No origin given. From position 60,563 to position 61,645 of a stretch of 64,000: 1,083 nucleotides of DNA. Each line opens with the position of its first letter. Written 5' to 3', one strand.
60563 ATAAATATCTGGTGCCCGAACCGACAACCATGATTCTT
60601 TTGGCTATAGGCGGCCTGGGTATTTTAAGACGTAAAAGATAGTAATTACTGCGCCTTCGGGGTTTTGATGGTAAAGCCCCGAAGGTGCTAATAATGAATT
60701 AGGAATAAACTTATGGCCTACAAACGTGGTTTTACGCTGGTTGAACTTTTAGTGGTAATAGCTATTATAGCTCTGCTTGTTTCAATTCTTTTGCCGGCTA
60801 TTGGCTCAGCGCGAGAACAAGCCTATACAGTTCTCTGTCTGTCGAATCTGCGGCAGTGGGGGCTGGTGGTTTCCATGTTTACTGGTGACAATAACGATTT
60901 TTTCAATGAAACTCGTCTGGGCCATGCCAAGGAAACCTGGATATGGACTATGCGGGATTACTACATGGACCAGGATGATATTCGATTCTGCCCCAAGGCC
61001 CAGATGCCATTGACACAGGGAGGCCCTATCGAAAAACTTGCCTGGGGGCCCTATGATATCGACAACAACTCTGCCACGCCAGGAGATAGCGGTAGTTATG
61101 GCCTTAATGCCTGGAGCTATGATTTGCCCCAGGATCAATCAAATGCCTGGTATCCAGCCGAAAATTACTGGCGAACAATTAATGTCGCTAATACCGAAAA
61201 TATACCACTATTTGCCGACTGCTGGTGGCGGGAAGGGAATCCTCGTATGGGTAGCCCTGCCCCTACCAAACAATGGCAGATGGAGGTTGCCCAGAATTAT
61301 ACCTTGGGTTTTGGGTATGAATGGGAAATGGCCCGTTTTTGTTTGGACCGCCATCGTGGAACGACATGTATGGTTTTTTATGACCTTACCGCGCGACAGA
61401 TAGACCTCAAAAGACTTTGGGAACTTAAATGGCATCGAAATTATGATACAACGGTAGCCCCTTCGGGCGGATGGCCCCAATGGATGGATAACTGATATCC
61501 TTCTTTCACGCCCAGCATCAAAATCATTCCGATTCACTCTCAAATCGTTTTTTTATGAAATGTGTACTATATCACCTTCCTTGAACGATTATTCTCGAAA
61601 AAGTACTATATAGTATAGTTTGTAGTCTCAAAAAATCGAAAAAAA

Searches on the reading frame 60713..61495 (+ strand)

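Call 54: search_protein_families(library=pfam, proteins=[window:60713-61495:+], max_evalue=0.001)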
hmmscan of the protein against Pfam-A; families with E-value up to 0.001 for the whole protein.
window:60713-61495:+ (260 aa): 1 family
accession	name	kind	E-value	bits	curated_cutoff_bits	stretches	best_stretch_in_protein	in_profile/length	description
PF07963.17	N_methyl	-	4.4e-08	32.8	21.2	1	1-27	1-27/27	Prokaryotic N-terminal methylation motif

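Call 99: search_protein_families(library=ncbifam, proteins=[window:60713-61495:+], max_evalue=0.01)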
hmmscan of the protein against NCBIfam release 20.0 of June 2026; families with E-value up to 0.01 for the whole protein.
window:60713-61495:+ (260 aa): 13 families
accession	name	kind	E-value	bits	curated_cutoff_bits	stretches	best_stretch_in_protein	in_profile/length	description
TIGR02532.1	IV_pilin_GFxxxE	domain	8e-08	31.8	16.3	1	4-27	1-24/24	prepilin-type N-terminal cleavage/methylation domain-containing protein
TIGR01710.1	typeII_sec_gspG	equivalog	6.6e-07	29.4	88.85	1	5-65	1-61/134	type II secretion system major pseudopilin GspG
NF007862.0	PRK10574.1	equivalog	3.1e-06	27.4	138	1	2-30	2-30/145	prepilin peptidase-dependent pilin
TIGR01708.2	typeII_sec_gspH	equivalog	4.1e-06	26.9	80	1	5-36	2-33/169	type II secretion system minor pseudopilin GspH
NF041013.1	T4P_ComGE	equivalog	6.8e-06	26.1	49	1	4-34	3-33/83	competence type IV pilus minor pilin ComGE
NF040999.1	pilin_ComGC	equivalog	2.7e-05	24.3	75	1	5-36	2-33/84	competence type IV pilus major pilin ComGC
TIGR02596.1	TIGR02596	subfamily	0.00014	22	70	1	7-31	1-25/196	Verru_Chthon cassette protein D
NF041775.1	typeIV_PilA_Myxo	equivalog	0.00044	20.3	400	1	4-30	10-36/214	type IV pilin protein PilA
NF041002.1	pilin_ComGF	equivalog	0.0014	18.9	80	1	5-53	2-49/139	competence type IV pilus minor pilin ComGF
NF047828.1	T3SSXpsI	equivalog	0.0042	17.1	150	1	4-36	1-33/132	type II secretion system protein XpsI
NF040982.1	ComGD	equivalog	0.0048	17.3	70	1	4-35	1-32/139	competence type IV pilus minor pilin ComGD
NF007800.0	PRK10506.1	equivalog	0.0064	16.3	158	1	2-24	6-28/163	prepilin peptidase-dependent protein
TIGR01707.1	gspI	equivalog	0.0093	16.4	44.35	0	6-35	1-30/101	type II secretion system minor pseudopilin GspI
